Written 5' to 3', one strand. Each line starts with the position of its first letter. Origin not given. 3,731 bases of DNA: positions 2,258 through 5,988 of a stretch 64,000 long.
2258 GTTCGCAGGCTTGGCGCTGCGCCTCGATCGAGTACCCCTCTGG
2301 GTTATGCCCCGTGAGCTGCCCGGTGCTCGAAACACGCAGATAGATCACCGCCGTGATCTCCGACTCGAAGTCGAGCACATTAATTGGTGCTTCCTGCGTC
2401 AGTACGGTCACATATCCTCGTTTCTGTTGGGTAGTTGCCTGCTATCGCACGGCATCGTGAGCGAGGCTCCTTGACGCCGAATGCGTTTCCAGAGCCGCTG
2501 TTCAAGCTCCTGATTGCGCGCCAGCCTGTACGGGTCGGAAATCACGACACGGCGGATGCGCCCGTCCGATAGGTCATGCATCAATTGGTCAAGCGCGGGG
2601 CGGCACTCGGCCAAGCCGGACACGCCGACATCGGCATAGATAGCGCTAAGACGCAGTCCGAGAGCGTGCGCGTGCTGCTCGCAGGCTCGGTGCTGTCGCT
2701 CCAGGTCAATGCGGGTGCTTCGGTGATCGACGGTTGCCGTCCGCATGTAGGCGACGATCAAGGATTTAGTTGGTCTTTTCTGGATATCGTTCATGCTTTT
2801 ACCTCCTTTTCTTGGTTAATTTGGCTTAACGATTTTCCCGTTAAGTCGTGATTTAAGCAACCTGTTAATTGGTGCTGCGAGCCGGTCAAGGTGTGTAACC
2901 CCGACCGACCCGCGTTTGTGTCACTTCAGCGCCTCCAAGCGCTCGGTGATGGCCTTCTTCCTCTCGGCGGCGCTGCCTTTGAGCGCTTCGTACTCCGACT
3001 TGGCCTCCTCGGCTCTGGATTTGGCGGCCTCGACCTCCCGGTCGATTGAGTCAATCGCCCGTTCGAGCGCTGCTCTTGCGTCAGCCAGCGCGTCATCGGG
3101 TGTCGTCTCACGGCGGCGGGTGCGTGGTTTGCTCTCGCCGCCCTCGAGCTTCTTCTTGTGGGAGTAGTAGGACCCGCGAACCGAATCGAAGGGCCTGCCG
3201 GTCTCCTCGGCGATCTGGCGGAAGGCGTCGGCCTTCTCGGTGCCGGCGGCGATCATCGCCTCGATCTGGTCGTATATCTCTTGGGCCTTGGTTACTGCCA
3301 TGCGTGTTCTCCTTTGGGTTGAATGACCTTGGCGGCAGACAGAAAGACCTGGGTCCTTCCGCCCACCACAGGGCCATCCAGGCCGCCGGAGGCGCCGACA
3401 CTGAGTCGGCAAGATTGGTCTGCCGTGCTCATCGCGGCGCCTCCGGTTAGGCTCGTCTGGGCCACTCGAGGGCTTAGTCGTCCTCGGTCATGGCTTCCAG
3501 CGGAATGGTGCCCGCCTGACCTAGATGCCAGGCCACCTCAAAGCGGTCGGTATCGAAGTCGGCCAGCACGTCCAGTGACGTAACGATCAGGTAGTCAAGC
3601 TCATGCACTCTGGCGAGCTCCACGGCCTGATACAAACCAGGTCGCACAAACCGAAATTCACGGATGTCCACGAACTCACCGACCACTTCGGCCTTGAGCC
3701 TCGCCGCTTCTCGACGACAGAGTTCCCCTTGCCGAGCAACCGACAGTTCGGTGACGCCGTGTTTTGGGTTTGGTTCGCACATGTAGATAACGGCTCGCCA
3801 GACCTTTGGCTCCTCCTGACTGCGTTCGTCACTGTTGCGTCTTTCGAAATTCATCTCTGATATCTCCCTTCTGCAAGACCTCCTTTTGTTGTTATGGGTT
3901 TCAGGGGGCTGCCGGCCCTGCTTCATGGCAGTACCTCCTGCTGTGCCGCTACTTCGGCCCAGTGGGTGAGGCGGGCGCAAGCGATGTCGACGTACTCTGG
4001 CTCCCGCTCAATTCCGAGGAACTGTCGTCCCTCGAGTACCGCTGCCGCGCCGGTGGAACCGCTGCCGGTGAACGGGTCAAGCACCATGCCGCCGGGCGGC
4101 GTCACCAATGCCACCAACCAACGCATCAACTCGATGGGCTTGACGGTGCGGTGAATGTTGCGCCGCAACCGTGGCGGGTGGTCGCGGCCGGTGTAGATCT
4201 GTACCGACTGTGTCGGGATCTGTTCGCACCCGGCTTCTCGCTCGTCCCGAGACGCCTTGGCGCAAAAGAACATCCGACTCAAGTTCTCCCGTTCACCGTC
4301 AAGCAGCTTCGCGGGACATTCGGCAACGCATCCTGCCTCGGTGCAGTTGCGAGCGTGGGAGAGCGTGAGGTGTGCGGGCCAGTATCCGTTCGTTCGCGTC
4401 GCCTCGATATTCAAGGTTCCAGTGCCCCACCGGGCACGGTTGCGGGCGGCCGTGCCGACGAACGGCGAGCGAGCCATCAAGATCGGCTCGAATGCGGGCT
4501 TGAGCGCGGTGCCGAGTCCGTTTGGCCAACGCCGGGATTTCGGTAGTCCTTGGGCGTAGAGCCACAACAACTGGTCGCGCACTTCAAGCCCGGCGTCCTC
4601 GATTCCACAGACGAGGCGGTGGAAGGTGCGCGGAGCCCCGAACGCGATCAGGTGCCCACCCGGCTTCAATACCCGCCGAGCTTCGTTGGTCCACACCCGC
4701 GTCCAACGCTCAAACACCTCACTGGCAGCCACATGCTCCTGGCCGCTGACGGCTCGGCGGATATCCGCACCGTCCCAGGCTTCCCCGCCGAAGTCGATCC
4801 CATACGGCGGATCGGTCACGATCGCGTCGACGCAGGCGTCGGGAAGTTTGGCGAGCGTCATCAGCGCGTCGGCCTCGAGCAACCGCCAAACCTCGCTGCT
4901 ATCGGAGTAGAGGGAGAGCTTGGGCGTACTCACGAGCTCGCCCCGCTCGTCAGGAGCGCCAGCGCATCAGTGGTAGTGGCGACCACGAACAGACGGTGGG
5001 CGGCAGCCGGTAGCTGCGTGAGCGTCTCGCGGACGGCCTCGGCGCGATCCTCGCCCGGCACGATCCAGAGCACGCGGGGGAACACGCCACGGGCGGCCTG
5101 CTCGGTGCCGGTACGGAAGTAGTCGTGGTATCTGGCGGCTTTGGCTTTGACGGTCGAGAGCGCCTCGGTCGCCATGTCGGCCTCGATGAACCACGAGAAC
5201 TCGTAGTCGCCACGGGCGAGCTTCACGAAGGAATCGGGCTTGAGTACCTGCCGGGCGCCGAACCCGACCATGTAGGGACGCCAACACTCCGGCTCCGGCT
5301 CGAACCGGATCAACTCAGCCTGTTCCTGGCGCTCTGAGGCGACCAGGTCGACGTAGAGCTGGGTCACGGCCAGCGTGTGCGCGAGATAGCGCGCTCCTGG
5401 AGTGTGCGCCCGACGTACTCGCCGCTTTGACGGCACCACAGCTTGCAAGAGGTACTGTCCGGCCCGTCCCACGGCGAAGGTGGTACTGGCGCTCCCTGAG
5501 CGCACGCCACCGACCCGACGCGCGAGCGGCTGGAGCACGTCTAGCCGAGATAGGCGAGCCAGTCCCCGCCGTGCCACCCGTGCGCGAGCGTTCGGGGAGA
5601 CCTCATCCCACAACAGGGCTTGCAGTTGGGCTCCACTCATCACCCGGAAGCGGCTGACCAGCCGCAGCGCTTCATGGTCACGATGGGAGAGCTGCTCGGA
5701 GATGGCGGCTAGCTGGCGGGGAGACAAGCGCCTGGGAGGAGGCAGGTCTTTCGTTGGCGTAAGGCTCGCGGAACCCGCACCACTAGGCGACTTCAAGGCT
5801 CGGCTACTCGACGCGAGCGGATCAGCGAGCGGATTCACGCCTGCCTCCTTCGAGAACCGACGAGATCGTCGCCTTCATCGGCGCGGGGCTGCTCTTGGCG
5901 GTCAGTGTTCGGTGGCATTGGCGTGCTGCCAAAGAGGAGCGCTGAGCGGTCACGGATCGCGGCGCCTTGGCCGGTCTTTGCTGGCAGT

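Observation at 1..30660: Tandem pile-up of related serine-recombinase integrative elements, each capped by a TA module, at a tRNA-3'-like att site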

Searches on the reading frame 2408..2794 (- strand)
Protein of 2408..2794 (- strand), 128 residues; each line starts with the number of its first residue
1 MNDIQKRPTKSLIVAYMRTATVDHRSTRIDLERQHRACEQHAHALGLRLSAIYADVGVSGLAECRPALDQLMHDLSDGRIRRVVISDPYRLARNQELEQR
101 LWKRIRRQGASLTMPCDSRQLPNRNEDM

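Call 10: search_protein_families(library=pfam, proteins=[window:2408-2794:-], max_evalue=0.01)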
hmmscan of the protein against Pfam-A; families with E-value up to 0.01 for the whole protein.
window:2408-2794:- (128 aa): 1 family
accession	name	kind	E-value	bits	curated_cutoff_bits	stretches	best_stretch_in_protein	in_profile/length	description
PF00239.26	Resolvase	-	2.3e-16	60.6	23.3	1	13-117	1-101/145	Resolvase, N terminal domain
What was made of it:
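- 2408..2794 (-): Small ORF (128 aa) with only a serine-recombinase catalytic domain, next to LSR A. PF00239 E = 2e-16, profile positions 1-101 of 145 (call 10).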

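Call 62: search_protein_families(library=ncbifam, proteins=[window:2408-2794:-], max_evalue=0.001)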
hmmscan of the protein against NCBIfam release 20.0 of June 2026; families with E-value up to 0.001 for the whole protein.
window:2408-2794:- (128 aa): 4 families
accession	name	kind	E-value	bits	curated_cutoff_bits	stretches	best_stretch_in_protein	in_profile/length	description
NF033518.0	transpos_IS607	equivalog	6.7e-11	42.1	110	1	5-93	48-132/187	IS607 family transposase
NF047343.1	SCCmet_CcrB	equivalog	5.1e-09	35.3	900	1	10-96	6-92/542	cassette chromosome recombinase CcrB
NF041201.1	recomb_XisF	equivalog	5.2e-05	22.4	375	1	14-108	2-89/465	fdxN element excision recombinase XisF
NF049883.1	resolv_YneB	equivalog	9.7e-05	21.9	175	1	14-95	3-82/211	YneB family resolvase-like protein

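Call 67: find_encoding_contigs(protein=window:2408-2794:-, flank=10000, max_places=4)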
Protein window:2408-2794:- (128 aa): 1 contig read that carries it; 1 place shown.
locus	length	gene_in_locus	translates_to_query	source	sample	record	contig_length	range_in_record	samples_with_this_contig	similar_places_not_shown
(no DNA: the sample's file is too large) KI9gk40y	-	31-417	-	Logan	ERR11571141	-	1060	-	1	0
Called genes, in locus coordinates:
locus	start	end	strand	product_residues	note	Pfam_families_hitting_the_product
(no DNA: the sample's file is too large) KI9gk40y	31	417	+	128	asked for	PF00239:Resolvase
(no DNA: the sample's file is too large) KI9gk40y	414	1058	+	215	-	?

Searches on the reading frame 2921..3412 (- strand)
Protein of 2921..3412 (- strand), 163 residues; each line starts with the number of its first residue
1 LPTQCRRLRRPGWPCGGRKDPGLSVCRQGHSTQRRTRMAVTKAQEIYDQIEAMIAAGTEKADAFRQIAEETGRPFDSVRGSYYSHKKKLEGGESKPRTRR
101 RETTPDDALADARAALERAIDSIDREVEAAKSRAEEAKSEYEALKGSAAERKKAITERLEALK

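Call 13: search_protein_families(library=pfam, proteins=[window:2921-3412:-], max_evalue=0.01)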
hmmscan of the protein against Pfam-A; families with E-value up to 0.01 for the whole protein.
window:2921-3412:- (163 aa): 2 families
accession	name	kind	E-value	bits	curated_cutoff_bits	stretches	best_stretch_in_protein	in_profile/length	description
PF09762.14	CCDC93_CC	-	0.0014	18.2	30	1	41-156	66-181/429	CCDC93 coiled-coil domain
PF18859.6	acVLRF1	-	0.0051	17.5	27.1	1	60-123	9-73/130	Actinobacteria/chloroflexi VLRF1 release factor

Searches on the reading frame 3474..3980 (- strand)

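Call 13: search_protein_families(library=pfam, proteins=[window:3474-3980:-], max_evalue=0.01)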
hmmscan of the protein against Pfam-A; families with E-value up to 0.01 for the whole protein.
window:3474-3980:- (168 aa): 1 family
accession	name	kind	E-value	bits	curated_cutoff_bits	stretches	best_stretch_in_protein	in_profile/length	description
PF00239.26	Resolvase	-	0.00027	21.5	23.3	1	80-157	15-93/145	Resolvase, N terminal domain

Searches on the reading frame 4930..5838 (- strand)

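Call 13: search_protein_families(library=pfam, proteins=[window:4930-5838:-], max_evalue=0.01)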
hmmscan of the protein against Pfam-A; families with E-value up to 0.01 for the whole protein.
window:4930-5838:- (302 aa): 1 family
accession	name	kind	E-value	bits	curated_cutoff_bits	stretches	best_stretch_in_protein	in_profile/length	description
PF13814.12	Replic_Relax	-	1.6e-39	136.5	25.3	1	58-256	1-191/191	Replication-relaxation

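Call 62: search_protein_families(library=ncbifam, proteins=[window:4930-5838:-], max_evalue=0.001)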
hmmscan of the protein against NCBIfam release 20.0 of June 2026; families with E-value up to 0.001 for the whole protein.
window:4930-5838:- (302 aa): 0 families
